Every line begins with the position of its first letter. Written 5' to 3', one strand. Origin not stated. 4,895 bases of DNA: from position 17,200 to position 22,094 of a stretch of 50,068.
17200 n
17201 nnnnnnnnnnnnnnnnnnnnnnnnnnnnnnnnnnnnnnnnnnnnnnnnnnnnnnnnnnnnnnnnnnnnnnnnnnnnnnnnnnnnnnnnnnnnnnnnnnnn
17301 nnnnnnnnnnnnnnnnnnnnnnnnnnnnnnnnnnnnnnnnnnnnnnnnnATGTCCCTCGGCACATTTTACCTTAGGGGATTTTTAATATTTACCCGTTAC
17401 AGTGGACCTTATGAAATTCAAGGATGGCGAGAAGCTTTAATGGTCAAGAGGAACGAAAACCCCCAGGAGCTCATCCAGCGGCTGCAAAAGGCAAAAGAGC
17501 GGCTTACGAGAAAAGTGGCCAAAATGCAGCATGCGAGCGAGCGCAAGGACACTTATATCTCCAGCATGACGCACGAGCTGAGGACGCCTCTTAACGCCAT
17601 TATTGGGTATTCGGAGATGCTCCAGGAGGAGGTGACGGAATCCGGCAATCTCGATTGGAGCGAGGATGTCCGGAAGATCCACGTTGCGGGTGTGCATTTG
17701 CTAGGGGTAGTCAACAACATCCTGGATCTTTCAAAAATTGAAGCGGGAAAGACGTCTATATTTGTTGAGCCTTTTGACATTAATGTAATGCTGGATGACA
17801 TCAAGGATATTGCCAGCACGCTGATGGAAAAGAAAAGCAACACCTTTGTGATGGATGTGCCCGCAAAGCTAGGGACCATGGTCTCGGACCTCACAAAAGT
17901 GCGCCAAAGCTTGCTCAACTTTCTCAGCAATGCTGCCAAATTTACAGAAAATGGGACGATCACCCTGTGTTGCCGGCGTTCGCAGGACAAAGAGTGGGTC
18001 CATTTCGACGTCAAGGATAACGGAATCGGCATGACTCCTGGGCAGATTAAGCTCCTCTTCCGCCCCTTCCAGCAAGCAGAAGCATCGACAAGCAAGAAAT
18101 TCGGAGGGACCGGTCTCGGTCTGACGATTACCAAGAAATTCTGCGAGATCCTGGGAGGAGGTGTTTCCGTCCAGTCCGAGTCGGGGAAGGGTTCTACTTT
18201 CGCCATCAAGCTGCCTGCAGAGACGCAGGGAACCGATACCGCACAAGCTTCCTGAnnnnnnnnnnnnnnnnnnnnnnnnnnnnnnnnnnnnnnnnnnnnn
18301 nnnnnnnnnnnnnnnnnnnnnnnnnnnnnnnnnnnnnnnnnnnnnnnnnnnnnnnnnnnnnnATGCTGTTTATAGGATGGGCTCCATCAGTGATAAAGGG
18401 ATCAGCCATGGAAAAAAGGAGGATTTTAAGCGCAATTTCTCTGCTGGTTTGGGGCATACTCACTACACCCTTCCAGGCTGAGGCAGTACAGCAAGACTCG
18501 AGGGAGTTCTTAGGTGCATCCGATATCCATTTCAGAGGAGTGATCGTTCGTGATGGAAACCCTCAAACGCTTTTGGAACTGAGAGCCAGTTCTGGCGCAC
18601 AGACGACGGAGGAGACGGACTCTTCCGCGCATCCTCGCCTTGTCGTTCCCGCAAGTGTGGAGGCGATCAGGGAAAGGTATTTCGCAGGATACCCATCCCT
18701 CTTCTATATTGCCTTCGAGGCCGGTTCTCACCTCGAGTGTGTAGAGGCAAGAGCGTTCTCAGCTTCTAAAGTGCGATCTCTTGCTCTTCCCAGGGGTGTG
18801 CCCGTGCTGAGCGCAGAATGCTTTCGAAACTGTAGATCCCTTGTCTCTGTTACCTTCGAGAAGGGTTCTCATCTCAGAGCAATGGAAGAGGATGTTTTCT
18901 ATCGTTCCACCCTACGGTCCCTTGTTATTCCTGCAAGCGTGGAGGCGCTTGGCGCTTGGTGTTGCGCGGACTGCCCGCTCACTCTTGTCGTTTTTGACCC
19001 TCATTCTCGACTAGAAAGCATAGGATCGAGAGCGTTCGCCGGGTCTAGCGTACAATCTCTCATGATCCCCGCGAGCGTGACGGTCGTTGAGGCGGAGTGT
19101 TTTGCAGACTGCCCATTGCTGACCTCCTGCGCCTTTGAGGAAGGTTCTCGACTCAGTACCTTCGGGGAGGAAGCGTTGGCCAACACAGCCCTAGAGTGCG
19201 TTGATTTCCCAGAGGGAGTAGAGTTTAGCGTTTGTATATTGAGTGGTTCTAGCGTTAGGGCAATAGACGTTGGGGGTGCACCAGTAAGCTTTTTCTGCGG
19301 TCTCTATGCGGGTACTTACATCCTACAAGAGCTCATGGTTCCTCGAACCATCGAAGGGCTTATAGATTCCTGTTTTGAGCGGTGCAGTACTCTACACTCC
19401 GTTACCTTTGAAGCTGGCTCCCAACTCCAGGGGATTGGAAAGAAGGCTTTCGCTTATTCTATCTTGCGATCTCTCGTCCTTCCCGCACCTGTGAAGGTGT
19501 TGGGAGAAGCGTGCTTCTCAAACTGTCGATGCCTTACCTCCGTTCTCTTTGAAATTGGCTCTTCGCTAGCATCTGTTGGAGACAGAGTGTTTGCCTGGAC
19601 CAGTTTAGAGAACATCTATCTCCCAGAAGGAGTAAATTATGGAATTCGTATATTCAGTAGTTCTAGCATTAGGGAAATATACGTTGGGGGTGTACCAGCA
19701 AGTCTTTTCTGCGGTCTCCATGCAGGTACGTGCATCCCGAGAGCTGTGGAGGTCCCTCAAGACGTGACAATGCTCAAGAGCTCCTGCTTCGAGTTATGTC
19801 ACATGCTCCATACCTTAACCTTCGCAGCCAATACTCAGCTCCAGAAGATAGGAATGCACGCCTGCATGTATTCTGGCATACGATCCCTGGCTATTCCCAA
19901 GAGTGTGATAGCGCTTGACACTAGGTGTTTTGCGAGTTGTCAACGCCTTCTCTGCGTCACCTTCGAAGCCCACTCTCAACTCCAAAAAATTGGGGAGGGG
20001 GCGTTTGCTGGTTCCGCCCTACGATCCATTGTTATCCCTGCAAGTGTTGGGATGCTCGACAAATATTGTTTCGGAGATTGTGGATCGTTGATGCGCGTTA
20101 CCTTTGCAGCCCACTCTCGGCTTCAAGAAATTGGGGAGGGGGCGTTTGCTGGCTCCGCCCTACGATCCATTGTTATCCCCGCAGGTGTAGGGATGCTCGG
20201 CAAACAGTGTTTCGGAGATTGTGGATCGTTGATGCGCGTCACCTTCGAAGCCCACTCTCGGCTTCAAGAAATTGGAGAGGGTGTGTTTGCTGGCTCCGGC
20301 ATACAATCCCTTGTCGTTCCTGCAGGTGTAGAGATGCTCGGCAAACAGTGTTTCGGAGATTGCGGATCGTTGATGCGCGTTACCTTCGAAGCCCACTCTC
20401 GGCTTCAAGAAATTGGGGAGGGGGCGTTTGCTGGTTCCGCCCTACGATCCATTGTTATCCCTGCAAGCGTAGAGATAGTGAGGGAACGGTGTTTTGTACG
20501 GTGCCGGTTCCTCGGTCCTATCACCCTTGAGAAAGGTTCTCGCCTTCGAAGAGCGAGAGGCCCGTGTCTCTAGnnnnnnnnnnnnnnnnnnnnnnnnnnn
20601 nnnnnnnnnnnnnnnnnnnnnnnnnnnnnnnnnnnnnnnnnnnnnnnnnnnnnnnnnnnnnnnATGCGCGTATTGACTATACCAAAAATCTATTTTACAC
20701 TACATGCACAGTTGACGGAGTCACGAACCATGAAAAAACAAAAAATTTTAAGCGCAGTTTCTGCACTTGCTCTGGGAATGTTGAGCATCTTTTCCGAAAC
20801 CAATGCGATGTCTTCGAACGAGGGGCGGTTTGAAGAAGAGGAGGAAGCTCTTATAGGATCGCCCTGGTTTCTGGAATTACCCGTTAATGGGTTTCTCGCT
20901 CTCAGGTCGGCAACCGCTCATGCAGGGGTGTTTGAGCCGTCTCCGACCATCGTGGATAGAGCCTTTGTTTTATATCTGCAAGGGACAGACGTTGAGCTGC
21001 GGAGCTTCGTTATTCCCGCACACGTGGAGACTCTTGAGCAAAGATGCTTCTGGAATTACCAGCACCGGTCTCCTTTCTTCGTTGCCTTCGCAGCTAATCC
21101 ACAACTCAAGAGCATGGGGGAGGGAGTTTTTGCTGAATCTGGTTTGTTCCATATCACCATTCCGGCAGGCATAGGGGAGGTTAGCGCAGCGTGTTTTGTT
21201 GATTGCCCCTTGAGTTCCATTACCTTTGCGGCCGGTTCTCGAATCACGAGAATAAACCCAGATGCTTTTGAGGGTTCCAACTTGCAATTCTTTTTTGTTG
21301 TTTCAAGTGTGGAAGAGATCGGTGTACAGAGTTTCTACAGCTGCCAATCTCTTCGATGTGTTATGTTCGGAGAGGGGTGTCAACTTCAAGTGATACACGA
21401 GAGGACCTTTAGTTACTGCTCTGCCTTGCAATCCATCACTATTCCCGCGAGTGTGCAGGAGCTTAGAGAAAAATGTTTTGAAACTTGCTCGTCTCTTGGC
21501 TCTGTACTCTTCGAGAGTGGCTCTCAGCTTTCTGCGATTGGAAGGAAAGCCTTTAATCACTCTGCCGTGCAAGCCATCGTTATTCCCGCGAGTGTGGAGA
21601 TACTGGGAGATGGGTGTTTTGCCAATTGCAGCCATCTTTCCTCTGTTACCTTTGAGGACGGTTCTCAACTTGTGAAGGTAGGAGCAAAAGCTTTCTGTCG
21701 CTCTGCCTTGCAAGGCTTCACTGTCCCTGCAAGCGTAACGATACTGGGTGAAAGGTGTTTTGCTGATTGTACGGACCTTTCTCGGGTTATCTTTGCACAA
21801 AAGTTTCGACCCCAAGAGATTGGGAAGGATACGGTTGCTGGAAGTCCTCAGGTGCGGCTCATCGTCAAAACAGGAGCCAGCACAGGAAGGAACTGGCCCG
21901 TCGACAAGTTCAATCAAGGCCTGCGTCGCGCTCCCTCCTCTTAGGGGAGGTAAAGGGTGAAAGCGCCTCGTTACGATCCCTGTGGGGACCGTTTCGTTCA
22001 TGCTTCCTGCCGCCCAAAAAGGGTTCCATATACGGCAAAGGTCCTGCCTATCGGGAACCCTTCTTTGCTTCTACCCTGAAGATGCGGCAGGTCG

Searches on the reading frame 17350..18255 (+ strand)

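Call 45: search_protein_families(library=pfam, proteins=[window:17350-18255:+], max_evalue=0.00001)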
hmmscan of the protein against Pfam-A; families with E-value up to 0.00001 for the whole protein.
window:17350-18255:+ (301 aa): 2 families
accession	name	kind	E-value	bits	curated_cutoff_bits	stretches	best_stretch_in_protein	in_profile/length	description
PF02518.31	HATPase_c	-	9.3e-27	94.1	26.4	1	180-291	2-110/111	Histidine kinase-, DNA gyrase B-, and HSP90-like ATPase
PF00512.31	HisKA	-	1.6e-18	66.9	26.9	1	66-133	2-66/66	His Kinase A (phospho-acceptor) domain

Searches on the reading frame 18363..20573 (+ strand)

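Call 9: search_protein_families(library=pfam, proteins=[window:18363-20573:+])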
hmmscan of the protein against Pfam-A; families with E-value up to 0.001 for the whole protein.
window:18363-20573:+ (736 aa): 1 family
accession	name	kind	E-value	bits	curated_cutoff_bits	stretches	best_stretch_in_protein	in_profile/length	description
PF13306.12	LRR_5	-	1.6e-94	312.9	27.7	5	589-715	2-124/127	BspA type Leucine rich repeat region (6 copies)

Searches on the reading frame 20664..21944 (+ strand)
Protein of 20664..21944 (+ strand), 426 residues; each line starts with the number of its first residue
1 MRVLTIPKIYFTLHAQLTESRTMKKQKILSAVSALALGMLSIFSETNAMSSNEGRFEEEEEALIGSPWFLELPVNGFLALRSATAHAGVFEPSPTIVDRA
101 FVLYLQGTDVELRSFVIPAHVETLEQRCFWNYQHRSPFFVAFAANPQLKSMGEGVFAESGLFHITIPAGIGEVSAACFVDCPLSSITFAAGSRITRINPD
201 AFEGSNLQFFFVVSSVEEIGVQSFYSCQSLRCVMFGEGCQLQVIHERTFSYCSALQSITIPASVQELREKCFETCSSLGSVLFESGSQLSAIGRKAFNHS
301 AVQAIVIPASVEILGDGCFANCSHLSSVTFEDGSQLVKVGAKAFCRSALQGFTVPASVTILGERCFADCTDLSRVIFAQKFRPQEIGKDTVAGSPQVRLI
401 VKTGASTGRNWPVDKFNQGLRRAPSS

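Call 9: search_protein_families(library=pfam, proteins=[window:20664-21944:+])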
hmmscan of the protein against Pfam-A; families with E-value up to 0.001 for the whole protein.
window:20664-21944:+ (426 aa): 1 family
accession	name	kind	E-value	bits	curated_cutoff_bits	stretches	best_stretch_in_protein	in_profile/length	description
PF13306.12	LRR_5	-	1.1e-57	193.8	27.7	4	291-392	2-99/127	BspA type Leucine rich repeat region (6 copies)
